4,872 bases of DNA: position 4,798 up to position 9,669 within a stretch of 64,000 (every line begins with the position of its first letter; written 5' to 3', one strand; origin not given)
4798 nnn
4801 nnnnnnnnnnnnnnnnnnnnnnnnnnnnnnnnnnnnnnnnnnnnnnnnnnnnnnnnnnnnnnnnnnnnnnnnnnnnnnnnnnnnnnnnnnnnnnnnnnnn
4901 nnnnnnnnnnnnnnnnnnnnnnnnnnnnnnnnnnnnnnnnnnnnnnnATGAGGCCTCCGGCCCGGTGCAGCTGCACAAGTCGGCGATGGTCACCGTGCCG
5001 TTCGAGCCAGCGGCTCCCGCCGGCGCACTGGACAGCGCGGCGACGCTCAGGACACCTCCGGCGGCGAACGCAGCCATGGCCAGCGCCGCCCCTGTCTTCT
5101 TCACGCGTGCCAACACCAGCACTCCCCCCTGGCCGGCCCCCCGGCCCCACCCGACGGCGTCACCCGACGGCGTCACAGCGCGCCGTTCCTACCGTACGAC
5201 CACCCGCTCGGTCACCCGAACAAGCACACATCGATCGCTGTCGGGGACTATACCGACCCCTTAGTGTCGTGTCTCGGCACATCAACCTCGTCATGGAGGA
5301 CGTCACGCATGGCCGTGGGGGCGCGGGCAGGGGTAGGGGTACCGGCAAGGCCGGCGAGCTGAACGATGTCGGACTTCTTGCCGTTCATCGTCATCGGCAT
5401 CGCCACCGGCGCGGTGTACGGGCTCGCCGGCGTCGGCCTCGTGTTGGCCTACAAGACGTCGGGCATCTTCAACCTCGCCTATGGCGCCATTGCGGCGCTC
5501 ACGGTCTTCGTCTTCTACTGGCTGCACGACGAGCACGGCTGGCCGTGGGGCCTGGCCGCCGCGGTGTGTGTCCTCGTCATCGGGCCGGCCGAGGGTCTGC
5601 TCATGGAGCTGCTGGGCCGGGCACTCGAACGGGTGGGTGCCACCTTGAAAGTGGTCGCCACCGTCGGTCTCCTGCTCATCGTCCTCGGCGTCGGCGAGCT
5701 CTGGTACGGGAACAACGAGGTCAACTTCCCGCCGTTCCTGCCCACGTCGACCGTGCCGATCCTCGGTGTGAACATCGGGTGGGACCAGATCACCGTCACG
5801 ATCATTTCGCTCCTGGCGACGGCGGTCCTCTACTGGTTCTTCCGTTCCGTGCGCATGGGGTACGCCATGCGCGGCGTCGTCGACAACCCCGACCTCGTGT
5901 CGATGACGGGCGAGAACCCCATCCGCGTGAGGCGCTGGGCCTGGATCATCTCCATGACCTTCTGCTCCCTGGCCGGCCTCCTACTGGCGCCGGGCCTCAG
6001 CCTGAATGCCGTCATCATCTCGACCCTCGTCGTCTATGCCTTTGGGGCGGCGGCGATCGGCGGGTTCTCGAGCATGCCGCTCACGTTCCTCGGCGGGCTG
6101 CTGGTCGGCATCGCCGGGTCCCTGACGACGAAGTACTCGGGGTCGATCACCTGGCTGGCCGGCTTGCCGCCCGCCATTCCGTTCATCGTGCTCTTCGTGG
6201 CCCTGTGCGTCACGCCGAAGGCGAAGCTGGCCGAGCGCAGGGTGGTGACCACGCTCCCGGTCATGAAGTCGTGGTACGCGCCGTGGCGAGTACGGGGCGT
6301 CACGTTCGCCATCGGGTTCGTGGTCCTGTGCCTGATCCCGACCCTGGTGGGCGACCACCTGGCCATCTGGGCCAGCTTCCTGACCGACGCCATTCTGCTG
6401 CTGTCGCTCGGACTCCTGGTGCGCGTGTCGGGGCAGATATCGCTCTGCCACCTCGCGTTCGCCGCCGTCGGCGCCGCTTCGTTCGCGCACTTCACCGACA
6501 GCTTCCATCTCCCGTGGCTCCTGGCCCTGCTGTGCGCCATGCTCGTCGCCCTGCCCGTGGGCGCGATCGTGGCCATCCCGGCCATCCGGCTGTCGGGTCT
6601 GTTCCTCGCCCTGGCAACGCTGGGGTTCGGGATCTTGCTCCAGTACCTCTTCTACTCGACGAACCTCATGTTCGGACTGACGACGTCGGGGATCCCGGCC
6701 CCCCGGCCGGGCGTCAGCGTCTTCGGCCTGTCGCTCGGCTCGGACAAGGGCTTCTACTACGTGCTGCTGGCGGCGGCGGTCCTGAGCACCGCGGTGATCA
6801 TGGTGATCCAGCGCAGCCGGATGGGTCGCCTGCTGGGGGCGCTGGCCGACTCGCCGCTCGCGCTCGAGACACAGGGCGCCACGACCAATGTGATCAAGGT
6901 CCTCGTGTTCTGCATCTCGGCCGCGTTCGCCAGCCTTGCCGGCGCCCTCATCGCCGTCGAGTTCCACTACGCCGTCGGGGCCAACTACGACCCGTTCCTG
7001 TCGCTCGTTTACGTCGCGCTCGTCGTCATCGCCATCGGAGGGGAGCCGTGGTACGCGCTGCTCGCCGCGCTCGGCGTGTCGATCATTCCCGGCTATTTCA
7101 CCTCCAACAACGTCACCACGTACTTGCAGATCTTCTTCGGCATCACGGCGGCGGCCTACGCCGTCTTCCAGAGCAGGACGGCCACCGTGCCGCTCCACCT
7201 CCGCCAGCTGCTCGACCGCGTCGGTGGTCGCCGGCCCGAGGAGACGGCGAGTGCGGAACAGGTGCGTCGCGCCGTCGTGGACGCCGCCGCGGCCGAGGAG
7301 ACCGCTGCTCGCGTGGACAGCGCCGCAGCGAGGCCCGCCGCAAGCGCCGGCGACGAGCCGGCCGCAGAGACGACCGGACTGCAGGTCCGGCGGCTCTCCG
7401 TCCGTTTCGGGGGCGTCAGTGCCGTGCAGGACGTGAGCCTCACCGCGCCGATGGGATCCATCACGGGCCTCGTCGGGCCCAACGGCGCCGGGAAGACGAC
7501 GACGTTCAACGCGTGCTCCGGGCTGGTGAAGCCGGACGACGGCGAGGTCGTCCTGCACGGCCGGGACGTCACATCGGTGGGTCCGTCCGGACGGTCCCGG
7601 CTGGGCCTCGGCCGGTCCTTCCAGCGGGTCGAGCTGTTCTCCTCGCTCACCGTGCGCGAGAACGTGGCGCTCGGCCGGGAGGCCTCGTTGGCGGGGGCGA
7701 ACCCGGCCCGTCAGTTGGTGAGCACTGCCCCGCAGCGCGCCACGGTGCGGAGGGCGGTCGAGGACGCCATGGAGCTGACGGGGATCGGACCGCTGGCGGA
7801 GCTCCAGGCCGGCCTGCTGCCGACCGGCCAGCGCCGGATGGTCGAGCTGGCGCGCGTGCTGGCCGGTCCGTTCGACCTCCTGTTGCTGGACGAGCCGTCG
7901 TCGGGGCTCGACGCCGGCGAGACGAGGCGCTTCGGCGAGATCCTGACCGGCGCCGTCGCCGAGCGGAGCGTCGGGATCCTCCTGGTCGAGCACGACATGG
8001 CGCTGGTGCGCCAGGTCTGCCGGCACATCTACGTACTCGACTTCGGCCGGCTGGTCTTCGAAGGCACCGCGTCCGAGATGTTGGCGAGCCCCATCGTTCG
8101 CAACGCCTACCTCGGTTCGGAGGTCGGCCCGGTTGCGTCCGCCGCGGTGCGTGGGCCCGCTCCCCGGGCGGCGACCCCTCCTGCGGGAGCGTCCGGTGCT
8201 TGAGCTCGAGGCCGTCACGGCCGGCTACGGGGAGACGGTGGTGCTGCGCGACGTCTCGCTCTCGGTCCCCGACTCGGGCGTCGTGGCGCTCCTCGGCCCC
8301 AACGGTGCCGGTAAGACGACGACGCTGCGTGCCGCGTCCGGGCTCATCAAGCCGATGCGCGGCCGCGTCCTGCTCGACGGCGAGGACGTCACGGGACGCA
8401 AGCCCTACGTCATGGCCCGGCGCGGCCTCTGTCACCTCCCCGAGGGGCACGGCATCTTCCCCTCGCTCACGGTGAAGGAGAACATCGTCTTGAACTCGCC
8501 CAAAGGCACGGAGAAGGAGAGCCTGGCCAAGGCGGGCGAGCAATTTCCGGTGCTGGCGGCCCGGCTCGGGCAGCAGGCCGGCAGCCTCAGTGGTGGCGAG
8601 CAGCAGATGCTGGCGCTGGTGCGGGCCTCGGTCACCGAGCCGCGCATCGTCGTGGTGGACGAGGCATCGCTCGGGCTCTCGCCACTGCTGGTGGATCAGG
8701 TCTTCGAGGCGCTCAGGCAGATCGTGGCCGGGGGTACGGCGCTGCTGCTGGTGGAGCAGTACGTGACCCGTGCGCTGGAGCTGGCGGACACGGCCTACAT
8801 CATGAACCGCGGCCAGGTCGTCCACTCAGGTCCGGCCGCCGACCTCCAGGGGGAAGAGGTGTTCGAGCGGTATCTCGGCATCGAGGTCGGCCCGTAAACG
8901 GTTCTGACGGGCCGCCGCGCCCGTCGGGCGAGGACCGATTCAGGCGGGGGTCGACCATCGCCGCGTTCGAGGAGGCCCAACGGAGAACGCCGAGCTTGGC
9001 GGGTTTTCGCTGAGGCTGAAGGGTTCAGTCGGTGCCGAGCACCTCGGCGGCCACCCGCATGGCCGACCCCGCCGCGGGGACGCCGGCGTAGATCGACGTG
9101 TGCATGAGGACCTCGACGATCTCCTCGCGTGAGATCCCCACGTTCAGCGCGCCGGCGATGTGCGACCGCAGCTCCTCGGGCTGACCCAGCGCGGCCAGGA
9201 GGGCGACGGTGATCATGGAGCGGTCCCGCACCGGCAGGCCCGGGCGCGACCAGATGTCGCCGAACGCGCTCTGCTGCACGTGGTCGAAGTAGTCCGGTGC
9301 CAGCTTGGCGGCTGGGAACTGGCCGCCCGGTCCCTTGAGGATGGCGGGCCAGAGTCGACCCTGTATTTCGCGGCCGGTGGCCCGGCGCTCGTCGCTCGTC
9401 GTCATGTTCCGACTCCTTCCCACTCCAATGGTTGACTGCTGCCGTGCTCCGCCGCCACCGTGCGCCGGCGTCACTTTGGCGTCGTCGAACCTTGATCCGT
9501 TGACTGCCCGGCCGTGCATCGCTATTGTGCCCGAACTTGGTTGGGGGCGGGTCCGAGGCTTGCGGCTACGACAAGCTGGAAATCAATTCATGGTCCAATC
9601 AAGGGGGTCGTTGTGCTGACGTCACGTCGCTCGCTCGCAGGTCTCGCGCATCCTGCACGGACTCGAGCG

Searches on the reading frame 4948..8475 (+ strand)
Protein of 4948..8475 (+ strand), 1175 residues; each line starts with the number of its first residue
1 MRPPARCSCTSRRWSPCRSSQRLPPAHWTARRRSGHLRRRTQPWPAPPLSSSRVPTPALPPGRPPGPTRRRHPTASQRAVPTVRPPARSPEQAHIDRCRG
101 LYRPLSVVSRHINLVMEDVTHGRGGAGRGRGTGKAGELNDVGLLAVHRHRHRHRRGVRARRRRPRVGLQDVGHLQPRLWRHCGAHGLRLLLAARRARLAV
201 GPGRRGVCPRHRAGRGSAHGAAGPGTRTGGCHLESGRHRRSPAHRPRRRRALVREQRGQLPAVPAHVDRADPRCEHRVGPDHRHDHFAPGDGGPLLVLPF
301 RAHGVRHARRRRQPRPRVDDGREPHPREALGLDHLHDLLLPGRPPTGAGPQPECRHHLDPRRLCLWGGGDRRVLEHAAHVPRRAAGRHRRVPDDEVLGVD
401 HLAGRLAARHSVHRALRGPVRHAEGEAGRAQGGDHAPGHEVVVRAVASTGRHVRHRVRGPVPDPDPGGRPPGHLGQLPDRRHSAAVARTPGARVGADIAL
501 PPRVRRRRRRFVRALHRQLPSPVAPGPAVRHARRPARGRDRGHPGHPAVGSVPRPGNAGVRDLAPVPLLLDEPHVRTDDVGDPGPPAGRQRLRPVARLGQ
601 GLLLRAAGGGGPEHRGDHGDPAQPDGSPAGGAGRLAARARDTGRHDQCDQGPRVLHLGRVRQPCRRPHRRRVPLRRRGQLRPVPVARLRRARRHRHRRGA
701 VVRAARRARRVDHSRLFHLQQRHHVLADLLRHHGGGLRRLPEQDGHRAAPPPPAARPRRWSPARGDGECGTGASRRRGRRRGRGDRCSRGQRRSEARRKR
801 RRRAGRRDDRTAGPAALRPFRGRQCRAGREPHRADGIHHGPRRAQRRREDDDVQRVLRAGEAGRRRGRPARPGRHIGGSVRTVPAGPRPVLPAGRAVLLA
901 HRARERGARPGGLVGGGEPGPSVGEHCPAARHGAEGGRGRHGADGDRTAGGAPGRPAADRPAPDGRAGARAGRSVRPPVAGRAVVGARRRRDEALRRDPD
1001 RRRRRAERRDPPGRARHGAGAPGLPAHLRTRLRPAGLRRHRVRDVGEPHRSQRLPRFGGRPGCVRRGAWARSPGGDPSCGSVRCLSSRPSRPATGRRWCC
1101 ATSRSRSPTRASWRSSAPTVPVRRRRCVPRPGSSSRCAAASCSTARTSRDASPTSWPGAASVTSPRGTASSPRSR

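Call 13: search_protein_families(library=pfam, proteins=[window:4948-8475:+], max_evalue=0.00001)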
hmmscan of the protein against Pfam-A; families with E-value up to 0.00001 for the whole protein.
window:4948-8475:+ (1175 aa): 0 families

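Call 76: search_protein_families(library=pfam, proteins=[window:5366-8203:+], max_evalue=0.001)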
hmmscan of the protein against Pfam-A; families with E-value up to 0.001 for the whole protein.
window:5366-8203:+ (945 aa): 4 families
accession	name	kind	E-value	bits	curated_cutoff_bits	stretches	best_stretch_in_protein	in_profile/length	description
PF02653.21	BPD_transp_2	-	1.7e-43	149.1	26.8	2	8-274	2-266/269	Branched-chain amino acid transport system / permease component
PF00005.33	ABC_tran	-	2.6e-25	90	25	1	688-845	2-136/137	ABC transporter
PF13304.12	AAA_21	-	3.9e-06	27.6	27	0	699-717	1-19/304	AAA domain, putative AbiEii toxin, Type IV TA system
PF12399.14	BCA_ABC_TP_C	-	0.00097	19.1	25.5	0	895-919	1-25/27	Branched-chain amino acid ATP-binding cassette transporter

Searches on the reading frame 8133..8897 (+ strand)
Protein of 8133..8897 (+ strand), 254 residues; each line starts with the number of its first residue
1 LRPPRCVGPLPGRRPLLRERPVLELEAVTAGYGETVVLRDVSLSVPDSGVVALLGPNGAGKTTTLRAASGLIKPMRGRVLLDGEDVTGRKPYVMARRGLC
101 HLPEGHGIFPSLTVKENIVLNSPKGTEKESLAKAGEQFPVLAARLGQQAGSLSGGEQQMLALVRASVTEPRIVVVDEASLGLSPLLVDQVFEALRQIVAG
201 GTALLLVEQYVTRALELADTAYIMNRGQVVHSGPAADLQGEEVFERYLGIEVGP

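Call 76: search_protein_families(library=pfam, proteins=[window:8133-8897:+], max_evalue=0.001)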
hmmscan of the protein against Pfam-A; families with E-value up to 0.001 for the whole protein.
window:8133-8897:+ (254 aa): 4 families
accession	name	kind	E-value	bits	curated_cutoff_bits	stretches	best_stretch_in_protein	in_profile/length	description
PF00005.33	ABC_tran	-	1e-27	97.9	25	1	38-178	1-135/137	ABC transporter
PF13304.12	AAA_21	-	1.5e-05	25.7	27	0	51-71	2-22/304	AAA domain, putative AbiEii toxin, Type IV TA system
PF13401.12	AAA_22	-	5.6e-05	23.9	27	1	49-199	6-109/130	AAA domain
PF13604.12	AAA_30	-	0.0001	22.6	27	0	49-180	19-99/191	AAA domain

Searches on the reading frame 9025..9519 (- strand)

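Call 13: search_protein_families(library=pfam, proteins=[window:9025-9519:-], max_evalue=0.00001)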
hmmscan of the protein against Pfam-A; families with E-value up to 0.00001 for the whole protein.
window:9025-9519:- (164 aa): 1 family
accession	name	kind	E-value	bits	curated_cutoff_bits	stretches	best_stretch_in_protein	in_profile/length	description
PF02627.25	CMD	-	9.8e-23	80.4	23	1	75-159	1-84/84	Carboxymuconolactone decarboxylase family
